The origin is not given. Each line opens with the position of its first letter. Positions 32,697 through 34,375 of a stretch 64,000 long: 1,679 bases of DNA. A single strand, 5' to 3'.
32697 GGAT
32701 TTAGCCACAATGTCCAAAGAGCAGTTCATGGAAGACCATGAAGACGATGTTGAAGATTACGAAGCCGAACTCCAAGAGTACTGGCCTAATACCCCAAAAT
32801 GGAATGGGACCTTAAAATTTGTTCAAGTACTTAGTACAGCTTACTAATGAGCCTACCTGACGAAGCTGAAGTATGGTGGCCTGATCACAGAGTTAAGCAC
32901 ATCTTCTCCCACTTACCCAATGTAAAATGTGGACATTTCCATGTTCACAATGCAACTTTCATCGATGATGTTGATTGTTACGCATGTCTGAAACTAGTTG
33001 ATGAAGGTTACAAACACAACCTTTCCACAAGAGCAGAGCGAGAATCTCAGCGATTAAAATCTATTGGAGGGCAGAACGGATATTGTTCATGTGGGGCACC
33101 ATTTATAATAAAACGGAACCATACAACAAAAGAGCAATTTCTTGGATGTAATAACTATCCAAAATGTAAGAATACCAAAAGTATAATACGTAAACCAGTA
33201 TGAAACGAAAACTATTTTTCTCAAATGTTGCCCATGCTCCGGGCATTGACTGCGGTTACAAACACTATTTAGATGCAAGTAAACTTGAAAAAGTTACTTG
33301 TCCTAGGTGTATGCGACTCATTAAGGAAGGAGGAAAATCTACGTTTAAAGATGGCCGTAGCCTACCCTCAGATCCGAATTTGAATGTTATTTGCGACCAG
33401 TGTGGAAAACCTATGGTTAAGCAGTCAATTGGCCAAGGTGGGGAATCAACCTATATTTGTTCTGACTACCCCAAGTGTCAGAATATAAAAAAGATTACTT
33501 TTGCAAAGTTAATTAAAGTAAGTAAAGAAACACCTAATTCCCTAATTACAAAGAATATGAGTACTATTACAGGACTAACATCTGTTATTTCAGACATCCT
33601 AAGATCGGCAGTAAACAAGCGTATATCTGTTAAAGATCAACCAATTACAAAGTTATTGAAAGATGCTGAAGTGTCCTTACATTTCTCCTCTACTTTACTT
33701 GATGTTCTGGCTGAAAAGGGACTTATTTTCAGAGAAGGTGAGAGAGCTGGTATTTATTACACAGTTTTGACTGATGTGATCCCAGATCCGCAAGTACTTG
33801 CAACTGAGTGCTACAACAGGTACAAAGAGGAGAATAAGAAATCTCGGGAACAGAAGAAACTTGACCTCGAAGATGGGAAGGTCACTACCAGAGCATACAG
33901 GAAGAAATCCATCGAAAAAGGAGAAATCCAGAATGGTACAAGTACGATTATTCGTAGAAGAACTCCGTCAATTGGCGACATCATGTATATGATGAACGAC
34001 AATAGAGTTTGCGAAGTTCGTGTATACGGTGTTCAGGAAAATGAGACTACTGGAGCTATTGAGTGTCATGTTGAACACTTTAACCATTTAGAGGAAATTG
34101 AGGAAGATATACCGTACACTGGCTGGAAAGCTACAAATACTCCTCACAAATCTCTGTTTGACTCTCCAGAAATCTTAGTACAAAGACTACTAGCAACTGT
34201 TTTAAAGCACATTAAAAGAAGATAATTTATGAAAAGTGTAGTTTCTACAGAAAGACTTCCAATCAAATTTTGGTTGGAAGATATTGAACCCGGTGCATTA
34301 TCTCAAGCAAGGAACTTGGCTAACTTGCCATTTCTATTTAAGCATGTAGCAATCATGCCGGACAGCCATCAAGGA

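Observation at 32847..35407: RtcB RNA ligase downstream of topoisomerase-type zinc-ribbon paralogs, a candidate tRNA-repair or counter-defence module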

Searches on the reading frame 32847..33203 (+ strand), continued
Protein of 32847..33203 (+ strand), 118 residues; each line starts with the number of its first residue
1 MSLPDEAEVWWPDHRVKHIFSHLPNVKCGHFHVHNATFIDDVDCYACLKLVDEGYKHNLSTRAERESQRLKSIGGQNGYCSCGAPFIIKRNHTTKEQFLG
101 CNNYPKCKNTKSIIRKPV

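Call 73: find_encoding_contigs(protein=P0190, flank=10000, max_places=1)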
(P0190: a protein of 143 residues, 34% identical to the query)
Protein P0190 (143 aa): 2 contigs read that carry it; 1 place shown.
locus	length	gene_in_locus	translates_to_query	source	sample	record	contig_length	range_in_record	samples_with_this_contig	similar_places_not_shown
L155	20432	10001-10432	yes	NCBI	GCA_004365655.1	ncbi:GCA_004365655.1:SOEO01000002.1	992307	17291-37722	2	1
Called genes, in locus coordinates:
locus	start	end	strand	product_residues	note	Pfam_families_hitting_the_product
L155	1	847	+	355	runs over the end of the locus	PF12725:DUF3810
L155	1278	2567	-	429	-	PF13102:Phage_int_SAM_5 (weak), PF00589:Phage_integrase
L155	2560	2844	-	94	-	-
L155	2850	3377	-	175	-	-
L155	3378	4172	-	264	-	-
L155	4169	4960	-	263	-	-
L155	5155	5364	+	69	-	-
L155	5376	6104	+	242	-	PF08346:AntA, PF03374:ANT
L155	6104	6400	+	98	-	-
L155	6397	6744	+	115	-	PF00196:GerE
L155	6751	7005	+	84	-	-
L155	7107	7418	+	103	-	PF12964:DUF3853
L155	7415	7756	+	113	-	-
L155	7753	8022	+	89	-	-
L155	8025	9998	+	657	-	PF13476:AAA_23 (faint), PF13555:AAA_29 (weak), PF13304:AAA_21 (faint)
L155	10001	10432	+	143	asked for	PF01396:Zn_ribbon_Top1 (weak)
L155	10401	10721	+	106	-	-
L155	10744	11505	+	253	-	PF03837:RecT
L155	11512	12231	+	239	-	PF00753:Lactamase_B, PF23023:Anti-Pycsar_Apyc1 (weak), PF12706:Lactamase_B_2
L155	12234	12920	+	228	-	PF00145:DNA_methylase (weak)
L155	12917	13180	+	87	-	-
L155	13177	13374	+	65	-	-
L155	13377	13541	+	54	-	-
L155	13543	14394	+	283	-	PF19808:DUF6291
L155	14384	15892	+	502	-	PF00772:DnaB, PF03796:DnaB_C, PF13481:AAA_25 (weak)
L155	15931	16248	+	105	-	-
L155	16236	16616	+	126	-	PF08774:VRR_NUC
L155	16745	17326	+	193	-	-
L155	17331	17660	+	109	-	-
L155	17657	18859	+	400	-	PF04055:Radical_SAM (weak)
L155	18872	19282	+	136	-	-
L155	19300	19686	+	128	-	-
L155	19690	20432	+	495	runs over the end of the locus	-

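Call 81: find_encoding_contigs(protein=P0223, flank=10000, max_places=1)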
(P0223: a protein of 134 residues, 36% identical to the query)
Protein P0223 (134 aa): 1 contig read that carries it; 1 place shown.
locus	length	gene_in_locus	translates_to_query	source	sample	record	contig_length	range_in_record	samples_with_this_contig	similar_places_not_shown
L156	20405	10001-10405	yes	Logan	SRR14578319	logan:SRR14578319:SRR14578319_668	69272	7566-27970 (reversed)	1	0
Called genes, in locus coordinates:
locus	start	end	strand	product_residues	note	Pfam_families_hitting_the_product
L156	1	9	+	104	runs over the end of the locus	-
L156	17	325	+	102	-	-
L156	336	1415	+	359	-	PF12728:HTH_17 (weak), PF04545:Sigma70_r4, PF03118:RNA_pol_A_CTD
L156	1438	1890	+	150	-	-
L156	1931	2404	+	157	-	-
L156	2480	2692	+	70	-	-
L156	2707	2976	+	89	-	-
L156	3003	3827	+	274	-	-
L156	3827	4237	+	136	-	-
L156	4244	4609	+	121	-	-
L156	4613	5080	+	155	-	-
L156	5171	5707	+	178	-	-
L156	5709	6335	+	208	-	-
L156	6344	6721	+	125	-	-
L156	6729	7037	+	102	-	PF01381:HTH_3 (faint), PF13412:HTH_24 (faint)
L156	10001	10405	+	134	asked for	PF01396:Zn_ribbon_Top1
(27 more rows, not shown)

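Call 82: find_encoding_contigs(protein=P0248, flank=10000, max_places=1)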
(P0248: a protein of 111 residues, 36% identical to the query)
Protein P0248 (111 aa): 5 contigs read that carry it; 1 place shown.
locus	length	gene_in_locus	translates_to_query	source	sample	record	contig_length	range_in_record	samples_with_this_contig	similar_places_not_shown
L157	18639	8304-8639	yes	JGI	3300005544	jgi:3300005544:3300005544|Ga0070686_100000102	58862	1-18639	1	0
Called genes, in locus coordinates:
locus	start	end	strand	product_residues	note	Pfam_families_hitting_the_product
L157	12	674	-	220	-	-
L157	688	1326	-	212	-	-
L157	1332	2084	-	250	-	-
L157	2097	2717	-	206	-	-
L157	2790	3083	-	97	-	-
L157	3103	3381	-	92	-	PF12961:DUF3850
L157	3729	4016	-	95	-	-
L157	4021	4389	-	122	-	-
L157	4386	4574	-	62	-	-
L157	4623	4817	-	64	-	-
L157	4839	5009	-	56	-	-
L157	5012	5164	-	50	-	-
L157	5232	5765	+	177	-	-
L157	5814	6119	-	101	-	-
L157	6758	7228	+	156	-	-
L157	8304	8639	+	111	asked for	PF01396:Zn_ribbon_Top1 (weak)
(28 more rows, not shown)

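Call 83: find_encoding_contigs(protein=P0238, flank=10000, max_places=1)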
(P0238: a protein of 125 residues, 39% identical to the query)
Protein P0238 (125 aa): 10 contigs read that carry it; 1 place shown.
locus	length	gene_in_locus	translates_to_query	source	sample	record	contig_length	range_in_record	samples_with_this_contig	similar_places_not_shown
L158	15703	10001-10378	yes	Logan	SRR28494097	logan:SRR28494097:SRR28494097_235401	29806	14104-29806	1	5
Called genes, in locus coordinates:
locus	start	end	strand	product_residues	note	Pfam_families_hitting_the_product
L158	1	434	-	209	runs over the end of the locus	PF00166:Cpn10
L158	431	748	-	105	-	-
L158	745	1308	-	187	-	-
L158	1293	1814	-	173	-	-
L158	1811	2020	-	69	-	-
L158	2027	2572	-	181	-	-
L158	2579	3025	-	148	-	-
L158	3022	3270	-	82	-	-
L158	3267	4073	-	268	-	-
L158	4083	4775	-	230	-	-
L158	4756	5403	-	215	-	PF07463:NUMOD4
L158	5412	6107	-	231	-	-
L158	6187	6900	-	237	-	-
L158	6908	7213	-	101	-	-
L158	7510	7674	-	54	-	-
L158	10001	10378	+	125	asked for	PF01396:Zn_ribbon_Top1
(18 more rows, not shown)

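Call 90: search_protein_families(library=padloc, proteins=[window:32847-33203:+], max_evalue=0.01)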
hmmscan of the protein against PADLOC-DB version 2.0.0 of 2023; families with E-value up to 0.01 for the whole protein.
window:32847-33203:+ (118 aa): 0 families

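Call 107: find_encoding_contigs(protein=P0003, flank=10000, max_places=4)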
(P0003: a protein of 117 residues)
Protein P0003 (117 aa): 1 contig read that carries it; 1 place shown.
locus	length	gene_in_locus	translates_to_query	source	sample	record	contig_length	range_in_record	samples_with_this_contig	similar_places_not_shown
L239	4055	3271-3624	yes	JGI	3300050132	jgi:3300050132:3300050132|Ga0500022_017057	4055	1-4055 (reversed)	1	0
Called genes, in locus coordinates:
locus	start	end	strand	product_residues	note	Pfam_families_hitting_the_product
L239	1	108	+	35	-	?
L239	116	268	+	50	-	-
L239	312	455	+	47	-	-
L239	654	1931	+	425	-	PF13476:AAA_23 (weak)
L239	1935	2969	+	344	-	PF01145:Band_7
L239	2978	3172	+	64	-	PF07432:Hc1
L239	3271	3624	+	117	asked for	PF01396:Zn_ribbon_Top1 (weak)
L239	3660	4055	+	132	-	?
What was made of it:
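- SPFH is retained at the same place in relative L239 (call 107).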

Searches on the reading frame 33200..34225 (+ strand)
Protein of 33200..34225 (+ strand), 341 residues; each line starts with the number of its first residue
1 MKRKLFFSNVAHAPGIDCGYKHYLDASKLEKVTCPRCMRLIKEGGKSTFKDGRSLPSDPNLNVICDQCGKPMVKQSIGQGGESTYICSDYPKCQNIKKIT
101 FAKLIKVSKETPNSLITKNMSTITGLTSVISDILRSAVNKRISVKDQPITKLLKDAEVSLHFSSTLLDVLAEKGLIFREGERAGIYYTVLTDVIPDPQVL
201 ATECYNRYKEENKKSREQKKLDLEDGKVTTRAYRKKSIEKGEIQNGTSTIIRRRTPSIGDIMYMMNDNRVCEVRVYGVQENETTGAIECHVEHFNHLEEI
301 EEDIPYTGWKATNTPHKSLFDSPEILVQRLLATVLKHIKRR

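Call 4: search_protein_families(library=pfam, proteins=[window:33200-34225:+], max_evalue=0.1)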
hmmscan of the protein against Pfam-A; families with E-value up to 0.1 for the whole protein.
window:33200-34225:+ (341 aa): 7 families
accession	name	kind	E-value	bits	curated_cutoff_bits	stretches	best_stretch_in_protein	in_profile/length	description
PF01396.24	Zn_ribbon_Top1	-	2.1e-06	27.8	32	1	63-99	2-36/39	Topoisomerase DNA binding C4 zinc finger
PF20700.3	Mutator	-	0.00076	19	26.5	1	231-316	157-240/357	Mutator-like transposase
PF13408.12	Zn_ribbon_recom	-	0.0069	17.2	25.3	1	63-92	6-34/58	Recombinase zinc beta ribbon domain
PF14947.12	HTH_45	-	0.012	16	25.5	1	128-182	6-52/77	Winged helix-turn-helix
PF24734.1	DUF7685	-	0.027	14.8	27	1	65-89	2-30/43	Domain of unknown function (DUF7685)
PF06827.20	zf-FPG_IleRS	-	0.033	14.5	21.3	0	65-87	4-24/30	Zinc finger found in FPG and IleRS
PF02547.20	Queuosine_synth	-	0.053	13.1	25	0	263-336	54-111/322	Queuosine biosynthesis protein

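Call 5: search_protein_families(library=phrogs, proteins=[window:33200-34225:+], max_evalue=0.01)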
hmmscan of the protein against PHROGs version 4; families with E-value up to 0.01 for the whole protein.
window:33200-34225:+ (341 aa): 0 families

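Call 18: find_related_loci(query=window:33200-34225:+, collection=viral_contigs, flank=10000)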
Query window:33200-34225:+ (341 aa) in viral_contigs; peptide patterns used: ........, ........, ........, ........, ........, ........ (x = any residue, [..] = any of these).
2 stretches matched a pattern, but none encodes a relative of the query by tblastn (E <= 1e-3).

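Call 22: find_homologous_proteins(query=window:33200-34225:+)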
Query window:33200-34225:+ (341 aa): 1 proteins with E <= 0.001 among 1705 candidates.
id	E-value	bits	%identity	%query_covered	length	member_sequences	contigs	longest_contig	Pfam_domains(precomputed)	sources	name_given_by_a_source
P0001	3.3e-216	735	95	100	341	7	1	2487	-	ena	-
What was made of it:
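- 33200..34225 (+): Zn341: divergent copy of the zinc module (residues 1-107) fused to a ~230-aa C-terminal part with a weak wHTH-like region. The fusion is lineage-specific. Near-orphan: one cluster at 95% identity (call 22).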

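Call 55: search_protein_families(library=ncbifam, proteins=[window:33200-34225:+], max_evalue=0.001)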
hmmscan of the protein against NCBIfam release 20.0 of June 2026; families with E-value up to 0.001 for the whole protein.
window:33200-34225:+ (341 aa): 0 families

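Call 76: predict_structure(alignment_id=A4)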
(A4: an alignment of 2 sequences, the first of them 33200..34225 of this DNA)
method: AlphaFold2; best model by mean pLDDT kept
length: 341 residues; sequences in the alignment: 2
mean_pLDDT: 33.4   pTM: 0.18
mean pLDDT of the five models: 33.4, 32.3, 32.1, 31.5, 31.4
residues with pLDDT >= 90: 0; 70-90: 0; 50-70: 8; < 50: 333
segments of 3 or more residues with pLDDT < 50: 1-69, 75-84, 90-341
pLDDT, mean of each block of 10 residues (from residue 1): 25 30 35 39 32 27 44 45 46 31 22 26 38 42 40 41 36 35 25 27 31 32 25 23 32 36 39 41 41 36 26 24 33 29 27
secondary structure, 60 per line:
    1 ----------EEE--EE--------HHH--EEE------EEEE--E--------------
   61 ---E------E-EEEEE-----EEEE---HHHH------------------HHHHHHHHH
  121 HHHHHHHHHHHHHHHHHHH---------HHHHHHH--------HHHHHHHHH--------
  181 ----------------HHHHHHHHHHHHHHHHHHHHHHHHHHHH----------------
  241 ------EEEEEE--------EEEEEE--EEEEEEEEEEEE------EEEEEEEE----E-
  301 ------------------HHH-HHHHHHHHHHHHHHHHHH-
elements in order: E11-13 E31-33 E40-43 E73-77 E83-86 H90-93 H112-139 H149-155 H164-172 H197-224 E247-252 E261-266 E269-280 E287-294 H323-340
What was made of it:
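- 33200..34225 (+): The AF2 model failed (call 76).
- Tried and rejected: AF2 mean pLDDT 33, unusable (call 76).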

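Call 90: search_protein_families(library=padloc, proteins=[window:33200-34225:+], max_evalue=0.01)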
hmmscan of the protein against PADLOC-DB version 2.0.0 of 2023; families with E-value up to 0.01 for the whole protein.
window:33200-34225:+ (341 aa): 1 family
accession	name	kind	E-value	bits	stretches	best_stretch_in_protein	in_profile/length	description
PDLC01438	Csa3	-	0.0015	16.6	1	106-240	121-247/305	"CAS-I,CAS-II,CAS-III,CAS-IV,CAS-V,CAS-VI; associated_signaling"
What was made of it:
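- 33200..34225 (+): Weak HTH_45 and Csa3-wHTH hits (calls 4, 90).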

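Call 109: find_encoding_contigs(protein=P0001, flank=10000, max_places=4)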
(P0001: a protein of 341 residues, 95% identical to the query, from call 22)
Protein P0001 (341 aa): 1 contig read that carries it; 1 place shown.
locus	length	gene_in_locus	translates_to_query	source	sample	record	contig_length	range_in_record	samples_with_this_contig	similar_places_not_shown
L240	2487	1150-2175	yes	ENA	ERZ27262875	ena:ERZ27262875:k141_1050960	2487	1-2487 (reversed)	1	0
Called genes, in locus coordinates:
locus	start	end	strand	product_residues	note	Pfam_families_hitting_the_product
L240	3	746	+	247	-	?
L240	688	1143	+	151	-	PF01396:Zn_ribbon_Top1 (weak)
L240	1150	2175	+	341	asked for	-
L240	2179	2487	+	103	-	?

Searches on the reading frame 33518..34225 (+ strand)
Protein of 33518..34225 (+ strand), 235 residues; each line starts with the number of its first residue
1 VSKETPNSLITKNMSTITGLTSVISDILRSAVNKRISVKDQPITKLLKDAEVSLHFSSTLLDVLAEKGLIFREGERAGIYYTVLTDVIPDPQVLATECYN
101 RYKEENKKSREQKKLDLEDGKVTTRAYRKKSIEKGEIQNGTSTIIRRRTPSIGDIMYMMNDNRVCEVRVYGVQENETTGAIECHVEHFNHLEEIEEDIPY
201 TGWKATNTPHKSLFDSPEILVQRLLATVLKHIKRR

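Call 63: search_solved_structures(query=window:33518-34225:+, max_evalue=1)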
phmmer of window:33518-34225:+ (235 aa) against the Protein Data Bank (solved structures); distinct sequences matched with E-value up to 1: 0.
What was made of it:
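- Tried and rejected: No PDB sequence match for its C-terminal part (call 63).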
